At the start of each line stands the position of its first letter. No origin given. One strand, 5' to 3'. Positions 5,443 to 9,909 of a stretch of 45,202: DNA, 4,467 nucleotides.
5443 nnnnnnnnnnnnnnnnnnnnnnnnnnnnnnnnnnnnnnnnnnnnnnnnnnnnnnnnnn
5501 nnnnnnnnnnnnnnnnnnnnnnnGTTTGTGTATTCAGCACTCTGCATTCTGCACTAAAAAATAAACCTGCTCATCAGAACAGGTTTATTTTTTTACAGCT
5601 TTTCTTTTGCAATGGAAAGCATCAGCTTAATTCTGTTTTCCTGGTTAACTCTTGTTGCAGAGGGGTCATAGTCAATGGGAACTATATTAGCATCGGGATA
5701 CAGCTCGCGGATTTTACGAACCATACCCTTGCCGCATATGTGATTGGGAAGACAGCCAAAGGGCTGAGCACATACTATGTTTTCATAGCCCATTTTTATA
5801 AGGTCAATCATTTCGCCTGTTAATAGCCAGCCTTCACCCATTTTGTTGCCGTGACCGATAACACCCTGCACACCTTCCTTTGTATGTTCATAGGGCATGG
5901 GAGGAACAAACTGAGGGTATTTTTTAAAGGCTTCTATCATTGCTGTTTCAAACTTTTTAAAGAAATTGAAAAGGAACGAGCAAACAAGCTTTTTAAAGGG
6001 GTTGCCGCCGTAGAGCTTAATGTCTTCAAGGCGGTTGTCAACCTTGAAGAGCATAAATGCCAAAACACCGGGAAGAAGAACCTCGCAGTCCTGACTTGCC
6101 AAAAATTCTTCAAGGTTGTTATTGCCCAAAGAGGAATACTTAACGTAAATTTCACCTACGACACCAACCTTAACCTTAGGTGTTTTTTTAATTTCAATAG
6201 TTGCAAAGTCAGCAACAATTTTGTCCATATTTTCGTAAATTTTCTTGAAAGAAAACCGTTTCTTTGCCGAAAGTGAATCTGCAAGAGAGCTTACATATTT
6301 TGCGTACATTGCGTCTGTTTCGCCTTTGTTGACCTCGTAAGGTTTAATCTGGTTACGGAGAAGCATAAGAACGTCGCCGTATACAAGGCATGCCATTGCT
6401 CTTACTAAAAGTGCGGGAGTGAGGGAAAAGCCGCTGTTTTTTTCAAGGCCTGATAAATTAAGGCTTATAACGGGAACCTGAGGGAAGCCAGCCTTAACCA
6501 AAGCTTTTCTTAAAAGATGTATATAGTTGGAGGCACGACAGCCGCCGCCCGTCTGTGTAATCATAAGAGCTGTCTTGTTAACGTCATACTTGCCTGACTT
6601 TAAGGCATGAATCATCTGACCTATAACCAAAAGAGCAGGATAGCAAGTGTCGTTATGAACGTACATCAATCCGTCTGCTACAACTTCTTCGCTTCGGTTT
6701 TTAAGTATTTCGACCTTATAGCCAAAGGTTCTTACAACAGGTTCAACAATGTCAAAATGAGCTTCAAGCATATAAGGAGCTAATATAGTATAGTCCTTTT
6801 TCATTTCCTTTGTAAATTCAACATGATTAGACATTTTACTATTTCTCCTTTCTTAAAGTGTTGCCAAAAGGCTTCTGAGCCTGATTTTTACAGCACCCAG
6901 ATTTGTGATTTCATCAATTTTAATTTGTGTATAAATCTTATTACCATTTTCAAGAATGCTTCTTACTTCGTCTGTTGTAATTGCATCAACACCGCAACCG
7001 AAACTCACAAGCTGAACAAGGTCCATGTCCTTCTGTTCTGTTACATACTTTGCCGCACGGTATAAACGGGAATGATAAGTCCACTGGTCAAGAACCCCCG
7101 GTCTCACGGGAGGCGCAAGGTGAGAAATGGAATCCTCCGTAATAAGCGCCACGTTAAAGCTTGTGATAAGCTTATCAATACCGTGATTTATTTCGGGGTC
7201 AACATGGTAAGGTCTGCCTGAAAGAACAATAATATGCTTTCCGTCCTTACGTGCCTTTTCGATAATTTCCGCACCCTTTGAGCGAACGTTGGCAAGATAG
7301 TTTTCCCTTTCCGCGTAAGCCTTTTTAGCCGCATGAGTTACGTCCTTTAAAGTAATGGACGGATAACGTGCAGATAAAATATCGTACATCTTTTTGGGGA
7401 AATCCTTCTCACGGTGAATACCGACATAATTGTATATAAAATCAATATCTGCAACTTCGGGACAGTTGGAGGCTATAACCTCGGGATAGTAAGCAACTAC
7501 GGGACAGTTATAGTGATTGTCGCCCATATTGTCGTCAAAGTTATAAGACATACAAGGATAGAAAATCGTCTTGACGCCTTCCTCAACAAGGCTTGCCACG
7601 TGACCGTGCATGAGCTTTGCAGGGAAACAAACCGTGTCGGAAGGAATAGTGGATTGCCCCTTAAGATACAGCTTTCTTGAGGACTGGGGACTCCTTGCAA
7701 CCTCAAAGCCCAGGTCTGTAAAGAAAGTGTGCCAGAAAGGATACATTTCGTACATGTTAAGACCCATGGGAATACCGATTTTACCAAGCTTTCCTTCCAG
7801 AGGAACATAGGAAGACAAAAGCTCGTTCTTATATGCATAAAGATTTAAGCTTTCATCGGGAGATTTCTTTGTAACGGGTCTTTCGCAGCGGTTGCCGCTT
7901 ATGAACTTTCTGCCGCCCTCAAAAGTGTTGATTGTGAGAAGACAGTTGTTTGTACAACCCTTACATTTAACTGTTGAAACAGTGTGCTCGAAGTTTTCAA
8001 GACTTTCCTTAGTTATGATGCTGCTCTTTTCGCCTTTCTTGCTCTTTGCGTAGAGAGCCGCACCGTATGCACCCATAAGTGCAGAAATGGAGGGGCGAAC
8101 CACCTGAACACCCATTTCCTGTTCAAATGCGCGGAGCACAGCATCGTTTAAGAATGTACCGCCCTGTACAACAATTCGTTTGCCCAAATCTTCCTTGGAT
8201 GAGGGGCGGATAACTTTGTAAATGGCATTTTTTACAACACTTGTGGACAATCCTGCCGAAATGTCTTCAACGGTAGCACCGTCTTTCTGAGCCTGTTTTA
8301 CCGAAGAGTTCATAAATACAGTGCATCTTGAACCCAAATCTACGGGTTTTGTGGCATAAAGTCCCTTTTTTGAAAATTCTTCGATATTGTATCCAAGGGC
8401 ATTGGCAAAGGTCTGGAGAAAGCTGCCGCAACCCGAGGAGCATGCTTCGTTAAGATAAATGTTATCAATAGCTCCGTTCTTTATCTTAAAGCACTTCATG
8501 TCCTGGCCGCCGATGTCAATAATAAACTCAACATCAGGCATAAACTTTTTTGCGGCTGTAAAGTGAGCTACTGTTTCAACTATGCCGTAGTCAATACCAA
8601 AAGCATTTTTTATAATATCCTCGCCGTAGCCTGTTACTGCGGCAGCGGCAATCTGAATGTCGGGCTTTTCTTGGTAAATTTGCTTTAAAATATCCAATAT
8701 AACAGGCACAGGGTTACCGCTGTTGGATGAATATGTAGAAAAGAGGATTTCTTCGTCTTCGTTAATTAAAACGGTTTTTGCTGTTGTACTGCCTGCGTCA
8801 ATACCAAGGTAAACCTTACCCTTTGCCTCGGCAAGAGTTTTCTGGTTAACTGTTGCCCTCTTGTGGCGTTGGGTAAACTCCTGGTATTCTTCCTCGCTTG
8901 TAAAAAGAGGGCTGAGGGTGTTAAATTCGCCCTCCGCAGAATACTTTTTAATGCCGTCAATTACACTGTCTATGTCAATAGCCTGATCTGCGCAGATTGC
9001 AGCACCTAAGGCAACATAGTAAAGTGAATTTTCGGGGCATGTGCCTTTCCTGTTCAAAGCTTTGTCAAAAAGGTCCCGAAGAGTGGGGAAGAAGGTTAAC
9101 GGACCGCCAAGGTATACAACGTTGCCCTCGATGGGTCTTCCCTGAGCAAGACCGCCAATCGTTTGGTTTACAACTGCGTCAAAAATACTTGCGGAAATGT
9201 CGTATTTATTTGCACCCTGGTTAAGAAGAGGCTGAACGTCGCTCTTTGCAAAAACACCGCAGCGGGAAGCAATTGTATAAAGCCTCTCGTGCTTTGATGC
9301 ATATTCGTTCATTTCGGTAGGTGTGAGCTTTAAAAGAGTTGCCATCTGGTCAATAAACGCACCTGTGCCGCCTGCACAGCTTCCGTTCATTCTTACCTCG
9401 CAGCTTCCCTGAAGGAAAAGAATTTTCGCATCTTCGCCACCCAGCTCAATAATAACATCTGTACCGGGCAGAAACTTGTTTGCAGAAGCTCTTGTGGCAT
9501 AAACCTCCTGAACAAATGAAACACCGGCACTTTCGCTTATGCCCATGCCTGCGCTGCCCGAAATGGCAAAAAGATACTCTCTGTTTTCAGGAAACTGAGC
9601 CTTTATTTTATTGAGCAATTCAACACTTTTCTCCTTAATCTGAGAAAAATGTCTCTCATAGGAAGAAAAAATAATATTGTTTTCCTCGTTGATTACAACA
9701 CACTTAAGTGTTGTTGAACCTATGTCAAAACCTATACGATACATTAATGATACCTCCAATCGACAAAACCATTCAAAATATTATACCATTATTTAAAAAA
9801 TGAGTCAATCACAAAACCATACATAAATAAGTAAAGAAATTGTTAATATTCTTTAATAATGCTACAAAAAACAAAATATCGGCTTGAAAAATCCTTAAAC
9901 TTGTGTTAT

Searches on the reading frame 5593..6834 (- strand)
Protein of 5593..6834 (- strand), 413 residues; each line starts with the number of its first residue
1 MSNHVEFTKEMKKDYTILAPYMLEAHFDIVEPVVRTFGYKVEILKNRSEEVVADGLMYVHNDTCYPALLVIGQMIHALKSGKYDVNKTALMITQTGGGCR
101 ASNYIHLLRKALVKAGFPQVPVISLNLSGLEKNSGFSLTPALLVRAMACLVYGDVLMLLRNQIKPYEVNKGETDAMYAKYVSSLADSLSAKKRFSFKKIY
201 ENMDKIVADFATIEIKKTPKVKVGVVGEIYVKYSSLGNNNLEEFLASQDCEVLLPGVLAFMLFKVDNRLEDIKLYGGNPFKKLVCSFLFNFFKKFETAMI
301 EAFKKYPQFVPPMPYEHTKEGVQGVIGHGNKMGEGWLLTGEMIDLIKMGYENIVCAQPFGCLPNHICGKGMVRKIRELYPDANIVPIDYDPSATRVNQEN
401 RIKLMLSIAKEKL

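Call 72: search_protein_families(library=pfam, proteins=[window:5593-6834:-])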
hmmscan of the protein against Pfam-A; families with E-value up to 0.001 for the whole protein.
window:5593-6834:- (413 aa): 1 family
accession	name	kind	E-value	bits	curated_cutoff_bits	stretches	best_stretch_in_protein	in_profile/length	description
PF09989.15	DUF2229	-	2.5e-07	31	29.4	1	34-78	21-66/218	CoA enzyme activase uncharacterised domain (DUF2229)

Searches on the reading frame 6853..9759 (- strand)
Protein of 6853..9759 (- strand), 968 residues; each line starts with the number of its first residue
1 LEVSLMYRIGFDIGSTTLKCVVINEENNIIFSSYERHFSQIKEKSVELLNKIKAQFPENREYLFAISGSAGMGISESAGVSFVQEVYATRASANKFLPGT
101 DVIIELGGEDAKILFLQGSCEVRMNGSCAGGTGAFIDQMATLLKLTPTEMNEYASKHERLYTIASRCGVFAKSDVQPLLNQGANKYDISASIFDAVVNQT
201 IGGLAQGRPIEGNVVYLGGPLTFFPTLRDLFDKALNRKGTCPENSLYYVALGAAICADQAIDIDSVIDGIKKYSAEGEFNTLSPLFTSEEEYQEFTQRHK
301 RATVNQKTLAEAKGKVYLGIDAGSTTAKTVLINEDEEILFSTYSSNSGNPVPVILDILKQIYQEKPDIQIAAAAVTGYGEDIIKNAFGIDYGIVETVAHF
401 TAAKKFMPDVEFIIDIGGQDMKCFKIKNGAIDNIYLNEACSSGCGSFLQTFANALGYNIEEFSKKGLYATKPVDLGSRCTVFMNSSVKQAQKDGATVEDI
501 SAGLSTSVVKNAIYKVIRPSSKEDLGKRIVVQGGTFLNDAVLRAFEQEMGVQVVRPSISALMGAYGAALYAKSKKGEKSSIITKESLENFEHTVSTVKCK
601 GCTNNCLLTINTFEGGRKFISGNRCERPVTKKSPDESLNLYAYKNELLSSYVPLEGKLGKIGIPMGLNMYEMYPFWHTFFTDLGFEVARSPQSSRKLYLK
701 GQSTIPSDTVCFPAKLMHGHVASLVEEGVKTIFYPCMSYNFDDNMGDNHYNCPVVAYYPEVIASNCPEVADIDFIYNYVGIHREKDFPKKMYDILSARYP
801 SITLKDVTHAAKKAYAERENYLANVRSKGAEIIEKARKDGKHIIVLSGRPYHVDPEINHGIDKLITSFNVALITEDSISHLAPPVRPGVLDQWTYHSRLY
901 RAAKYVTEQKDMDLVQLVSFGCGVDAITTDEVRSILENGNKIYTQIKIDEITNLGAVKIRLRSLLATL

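Call 72: search_protein_families(library=pfam, proteins=[window:6853-9759:-])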
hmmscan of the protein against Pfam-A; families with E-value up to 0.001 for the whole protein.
window:6853-9759:- (968 aa): 4 families
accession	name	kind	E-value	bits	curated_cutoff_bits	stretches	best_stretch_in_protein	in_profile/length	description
PF09989.15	DUF2229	-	1e-77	261.1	29.4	1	660-878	1-218/218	CoA enzyme activase uncharacterised domain (DUF2229)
PF01869.26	BcrAD_BadFG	-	9.9e-64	215.9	31.5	2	318-571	1-271/271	BadF/BadG/BcrA/BcrD ATPase family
PF00370.27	FGGY_N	-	1.7e-05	25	28.8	0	7-42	1-36/245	FGGY family of carbohydrate kinases, N-terminal domain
PF01548.23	DEDD_Tnp_IS110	-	4.3e-05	23.8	29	0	9-69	1-57/155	Transposase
